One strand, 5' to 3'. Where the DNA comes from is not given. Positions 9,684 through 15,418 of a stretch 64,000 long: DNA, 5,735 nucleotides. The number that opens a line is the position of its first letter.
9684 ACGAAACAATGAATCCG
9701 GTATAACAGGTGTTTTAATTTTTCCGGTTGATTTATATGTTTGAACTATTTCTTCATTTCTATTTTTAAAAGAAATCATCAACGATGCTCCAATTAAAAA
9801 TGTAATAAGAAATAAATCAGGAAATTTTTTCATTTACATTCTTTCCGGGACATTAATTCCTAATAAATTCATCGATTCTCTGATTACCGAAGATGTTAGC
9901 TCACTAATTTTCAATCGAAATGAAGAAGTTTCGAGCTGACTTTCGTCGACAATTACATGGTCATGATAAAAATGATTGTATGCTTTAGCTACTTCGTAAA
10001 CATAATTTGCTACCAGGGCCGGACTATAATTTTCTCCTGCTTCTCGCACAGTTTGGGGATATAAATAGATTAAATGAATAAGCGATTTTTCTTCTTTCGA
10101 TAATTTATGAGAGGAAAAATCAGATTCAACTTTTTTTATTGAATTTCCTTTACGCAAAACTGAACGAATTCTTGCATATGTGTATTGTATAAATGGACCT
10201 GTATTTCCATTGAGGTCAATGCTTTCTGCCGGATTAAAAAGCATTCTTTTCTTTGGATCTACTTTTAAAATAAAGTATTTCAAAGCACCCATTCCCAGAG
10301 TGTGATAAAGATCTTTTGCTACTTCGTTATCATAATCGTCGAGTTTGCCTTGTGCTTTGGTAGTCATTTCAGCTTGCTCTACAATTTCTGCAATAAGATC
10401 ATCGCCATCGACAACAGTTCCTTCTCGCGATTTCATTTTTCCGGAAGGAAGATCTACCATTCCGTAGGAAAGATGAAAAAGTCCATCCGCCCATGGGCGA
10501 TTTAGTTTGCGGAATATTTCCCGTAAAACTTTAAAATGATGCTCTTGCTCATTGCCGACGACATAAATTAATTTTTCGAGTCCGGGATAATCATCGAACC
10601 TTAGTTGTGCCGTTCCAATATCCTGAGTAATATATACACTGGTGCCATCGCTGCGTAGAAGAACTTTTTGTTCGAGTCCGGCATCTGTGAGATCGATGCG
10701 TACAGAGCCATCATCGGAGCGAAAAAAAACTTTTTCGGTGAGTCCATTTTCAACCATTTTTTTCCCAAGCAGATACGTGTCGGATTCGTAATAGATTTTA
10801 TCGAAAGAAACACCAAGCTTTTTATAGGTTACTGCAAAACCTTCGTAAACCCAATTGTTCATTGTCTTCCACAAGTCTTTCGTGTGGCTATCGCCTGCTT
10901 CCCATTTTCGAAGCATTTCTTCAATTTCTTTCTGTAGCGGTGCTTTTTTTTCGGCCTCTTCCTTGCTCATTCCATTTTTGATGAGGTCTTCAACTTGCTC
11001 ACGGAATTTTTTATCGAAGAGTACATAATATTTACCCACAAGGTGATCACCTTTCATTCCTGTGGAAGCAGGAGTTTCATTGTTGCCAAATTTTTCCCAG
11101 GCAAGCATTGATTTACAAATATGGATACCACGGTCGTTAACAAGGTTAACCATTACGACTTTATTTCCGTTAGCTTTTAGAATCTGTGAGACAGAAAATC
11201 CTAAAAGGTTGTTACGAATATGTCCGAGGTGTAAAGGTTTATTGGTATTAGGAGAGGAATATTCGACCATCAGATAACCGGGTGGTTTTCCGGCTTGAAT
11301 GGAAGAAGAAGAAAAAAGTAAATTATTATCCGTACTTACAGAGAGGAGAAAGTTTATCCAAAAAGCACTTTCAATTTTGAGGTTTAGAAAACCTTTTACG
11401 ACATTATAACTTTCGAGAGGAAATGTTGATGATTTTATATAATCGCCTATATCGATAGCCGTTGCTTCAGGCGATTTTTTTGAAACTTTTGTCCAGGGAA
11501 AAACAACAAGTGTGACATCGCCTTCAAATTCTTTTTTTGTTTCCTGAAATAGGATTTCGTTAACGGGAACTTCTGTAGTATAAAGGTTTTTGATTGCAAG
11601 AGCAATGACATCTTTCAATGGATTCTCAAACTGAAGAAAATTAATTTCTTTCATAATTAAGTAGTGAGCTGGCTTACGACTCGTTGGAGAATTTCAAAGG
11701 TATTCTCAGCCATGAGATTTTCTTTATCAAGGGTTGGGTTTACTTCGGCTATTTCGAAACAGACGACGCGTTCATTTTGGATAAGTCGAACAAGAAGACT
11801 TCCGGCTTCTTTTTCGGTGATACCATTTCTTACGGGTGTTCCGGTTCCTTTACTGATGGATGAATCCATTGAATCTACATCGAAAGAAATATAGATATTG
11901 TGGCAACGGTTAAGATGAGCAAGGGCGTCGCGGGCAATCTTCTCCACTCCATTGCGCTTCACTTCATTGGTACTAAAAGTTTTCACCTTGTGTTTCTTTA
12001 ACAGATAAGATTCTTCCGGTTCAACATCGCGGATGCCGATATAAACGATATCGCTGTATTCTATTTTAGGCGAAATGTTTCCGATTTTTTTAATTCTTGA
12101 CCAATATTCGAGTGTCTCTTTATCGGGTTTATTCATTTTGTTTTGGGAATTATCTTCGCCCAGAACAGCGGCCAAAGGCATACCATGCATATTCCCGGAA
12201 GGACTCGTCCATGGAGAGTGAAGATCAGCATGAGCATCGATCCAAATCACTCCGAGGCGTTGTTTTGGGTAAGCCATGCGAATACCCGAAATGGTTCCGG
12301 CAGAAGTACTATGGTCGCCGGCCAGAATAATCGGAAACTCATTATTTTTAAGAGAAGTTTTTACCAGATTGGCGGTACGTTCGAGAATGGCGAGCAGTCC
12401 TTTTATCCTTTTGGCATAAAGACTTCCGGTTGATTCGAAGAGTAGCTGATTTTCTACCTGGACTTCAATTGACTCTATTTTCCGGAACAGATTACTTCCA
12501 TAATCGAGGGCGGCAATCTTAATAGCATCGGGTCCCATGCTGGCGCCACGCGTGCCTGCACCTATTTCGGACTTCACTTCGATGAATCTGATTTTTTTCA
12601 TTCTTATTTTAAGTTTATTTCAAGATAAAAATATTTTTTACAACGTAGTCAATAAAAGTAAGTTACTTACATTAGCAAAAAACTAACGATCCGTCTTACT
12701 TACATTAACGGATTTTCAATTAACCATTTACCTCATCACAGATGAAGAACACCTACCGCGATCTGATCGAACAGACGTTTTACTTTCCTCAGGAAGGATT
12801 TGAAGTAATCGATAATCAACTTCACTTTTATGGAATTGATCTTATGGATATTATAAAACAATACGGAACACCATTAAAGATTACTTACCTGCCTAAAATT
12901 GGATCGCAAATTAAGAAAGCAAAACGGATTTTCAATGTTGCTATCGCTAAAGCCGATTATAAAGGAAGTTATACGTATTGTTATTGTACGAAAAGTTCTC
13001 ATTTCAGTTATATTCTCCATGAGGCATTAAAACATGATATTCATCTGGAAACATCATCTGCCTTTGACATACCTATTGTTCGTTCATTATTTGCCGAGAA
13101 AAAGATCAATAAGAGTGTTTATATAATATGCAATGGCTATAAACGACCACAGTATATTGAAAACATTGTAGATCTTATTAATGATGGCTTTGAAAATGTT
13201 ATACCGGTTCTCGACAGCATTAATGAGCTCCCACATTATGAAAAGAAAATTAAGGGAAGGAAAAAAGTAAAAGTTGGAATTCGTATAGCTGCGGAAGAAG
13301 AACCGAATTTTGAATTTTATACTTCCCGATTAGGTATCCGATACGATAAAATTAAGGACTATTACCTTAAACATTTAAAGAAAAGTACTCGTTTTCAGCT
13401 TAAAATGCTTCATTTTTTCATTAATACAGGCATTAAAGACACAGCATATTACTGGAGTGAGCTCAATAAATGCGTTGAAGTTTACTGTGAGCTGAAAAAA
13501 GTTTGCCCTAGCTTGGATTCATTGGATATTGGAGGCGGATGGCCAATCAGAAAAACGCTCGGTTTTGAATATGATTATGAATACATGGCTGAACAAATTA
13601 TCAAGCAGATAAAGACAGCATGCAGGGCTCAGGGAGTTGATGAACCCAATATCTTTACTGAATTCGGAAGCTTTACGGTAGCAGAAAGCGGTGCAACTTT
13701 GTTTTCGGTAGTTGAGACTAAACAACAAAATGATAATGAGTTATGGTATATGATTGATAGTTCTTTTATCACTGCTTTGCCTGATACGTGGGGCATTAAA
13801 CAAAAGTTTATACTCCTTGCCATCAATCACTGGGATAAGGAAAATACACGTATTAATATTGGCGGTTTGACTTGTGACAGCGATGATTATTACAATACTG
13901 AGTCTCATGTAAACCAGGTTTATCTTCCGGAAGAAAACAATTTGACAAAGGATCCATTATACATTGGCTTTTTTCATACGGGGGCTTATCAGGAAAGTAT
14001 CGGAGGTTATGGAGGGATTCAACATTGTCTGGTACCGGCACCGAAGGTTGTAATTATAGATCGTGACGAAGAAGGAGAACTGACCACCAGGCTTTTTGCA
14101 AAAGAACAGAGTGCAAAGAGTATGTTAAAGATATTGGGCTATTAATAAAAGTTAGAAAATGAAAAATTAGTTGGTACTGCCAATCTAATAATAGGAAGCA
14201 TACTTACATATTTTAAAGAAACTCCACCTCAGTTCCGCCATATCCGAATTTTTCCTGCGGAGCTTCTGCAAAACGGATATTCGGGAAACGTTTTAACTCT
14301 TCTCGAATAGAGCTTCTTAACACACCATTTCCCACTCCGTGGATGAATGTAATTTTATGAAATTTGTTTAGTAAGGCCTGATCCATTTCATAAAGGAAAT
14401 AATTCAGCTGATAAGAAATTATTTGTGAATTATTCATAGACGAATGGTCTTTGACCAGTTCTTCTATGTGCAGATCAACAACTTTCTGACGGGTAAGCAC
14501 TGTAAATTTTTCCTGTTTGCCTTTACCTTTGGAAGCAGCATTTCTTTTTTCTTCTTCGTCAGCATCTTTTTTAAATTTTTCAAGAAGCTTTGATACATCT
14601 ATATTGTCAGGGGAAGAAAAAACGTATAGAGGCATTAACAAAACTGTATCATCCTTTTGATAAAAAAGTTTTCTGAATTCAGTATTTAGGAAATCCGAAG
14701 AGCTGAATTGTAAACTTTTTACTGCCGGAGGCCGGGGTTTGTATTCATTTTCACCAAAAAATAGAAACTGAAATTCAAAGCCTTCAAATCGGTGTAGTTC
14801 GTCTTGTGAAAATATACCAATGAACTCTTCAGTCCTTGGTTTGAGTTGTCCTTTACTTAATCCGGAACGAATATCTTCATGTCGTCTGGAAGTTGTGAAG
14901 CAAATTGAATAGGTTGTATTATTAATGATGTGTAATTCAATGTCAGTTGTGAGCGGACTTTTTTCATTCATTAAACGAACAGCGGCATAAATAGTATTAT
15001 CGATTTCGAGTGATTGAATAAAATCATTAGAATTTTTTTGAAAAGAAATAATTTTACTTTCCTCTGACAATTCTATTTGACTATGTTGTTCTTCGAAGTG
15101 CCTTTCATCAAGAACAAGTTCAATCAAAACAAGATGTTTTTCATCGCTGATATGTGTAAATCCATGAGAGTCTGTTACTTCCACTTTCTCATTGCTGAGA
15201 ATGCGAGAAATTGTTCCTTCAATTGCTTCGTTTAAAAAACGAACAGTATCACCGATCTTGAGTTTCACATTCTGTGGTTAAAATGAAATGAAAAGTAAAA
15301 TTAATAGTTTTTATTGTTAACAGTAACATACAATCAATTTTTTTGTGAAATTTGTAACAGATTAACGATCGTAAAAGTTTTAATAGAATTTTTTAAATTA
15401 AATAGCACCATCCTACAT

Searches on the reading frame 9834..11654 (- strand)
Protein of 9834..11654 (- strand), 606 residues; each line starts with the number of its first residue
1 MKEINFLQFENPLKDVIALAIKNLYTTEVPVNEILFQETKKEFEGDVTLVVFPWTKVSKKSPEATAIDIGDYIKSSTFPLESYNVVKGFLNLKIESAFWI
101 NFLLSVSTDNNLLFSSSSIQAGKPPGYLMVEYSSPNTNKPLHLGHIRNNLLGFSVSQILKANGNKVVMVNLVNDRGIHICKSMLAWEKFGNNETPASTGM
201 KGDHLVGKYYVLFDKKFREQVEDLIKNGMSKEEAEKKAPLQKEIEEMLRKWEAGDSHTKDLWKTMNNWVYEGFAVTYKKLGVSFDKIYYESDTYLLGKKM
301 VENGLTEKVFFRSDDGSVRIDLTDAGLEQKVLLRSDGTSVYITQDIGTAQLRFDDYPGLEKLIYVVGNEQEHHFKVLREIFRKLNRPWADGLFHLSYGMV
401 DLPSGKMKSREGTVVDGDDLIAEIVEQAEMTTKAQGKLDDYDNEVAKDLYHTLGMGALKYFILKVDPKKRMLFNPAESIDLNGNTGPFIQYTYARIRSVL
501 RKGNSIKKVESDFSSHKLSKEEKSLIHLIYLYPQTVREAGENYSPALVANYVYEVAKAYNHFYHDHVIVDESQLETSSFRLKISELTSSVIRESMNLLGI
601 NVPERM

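Call 70: search_protein_families(library=pfam, proteins=[window:9834-11654:-])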
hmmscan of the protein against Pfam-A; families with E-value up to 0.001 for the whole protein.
window:9834-11654:- (606 aa): 3 families
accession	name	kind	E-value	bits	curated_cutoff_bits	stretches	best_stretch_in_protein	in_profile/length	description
PF00750.26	tRNA-synt_1d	-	2.4e-37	129.2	23.3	1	128-464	22-338/349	tRNA synthetases class I (R), catalytic domain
PF05746.21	DALR_1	-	2.6e-28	98.9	22.3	1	489-606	1-117/117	DALR anticodon binding domain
PF03485.21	Arg_tRNA_synt_N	-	0.00028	21.9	21.5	1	13-93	3-84/85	Arginyl tRNA synthetase N terminal domain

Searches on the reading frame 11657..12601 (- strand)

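Call 70: search_protein_families(library=pfam, proteins=[window:11657-12601:-])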
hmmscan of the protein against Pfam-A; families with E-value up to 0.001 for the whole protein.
window:11657-12601:- (314 aa): 1 family
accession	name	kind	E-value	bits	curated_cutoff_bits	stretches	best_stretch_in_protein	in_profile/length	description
PF00491.26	Arginase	-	4.9e-59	200.5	22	1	5-306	4-275/280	Arginase family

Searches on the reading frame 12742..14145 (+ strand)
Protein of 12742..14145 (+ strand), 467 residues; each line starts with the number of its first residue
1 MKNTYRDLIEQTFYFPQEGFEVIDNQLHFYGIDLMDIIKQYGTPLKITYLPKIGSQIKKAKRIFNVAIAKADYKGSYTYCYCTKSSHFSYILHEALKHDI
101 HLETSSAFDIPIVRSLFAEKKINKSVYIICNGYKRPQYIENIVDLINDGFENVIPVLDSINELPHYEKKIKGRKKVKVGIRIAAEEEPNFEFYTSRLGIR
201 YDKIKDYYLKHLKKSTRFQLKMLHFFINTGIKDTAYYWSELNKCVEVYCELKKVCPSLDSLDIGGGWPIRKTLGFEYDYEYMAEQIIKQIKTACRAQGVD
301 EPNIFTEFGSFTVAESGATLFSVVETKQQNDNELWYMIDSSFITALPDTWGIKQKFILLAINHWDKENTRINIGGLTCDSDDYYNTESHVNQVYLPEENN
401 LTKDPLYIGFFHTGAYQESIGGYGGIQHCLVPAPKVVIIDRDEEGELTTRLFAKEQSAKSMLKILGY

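Call 70: search_protein_families(library=pfam, proteins=[window:12742-14145:+])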
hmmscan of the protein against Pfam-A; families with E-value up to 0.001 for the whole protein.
window:12742-14145:+ (467 aa): 2 families
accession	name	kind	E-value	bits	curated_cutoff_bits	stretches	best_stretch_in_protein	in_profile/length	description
PF02784.22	Orn_Arg_deC_N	-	2.6e-14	53.6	23.4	1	74-314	16-247/247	Pyridoxal-dependent decarboxylase, pyridoxal binding domain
PF00278.28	Orn_DAP_Arg_deC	-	0.00042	21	23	1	271-390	5-80/95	Pyridoxal-dependent decarboxylase, C-terminal sheet domain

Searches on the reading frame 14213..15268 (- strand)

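Call 71: search_protein_families(library=pfam, proteins=[window:14213-15268:-])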
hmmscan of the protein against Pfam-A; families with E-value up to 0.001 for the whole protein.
window:14213-15268:- (351 aa): 2 families
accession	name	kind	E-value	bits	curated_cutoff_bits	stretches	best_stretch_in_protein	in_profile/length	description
PF09640.15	DUF2027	-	6.3e-10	39.2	25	1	96-214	6-125/156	Domain of unknown function (DUF2027)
PF01713.27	Smr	-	2.6e-08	34.4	25.7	1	295-349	19-75/77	Smr domain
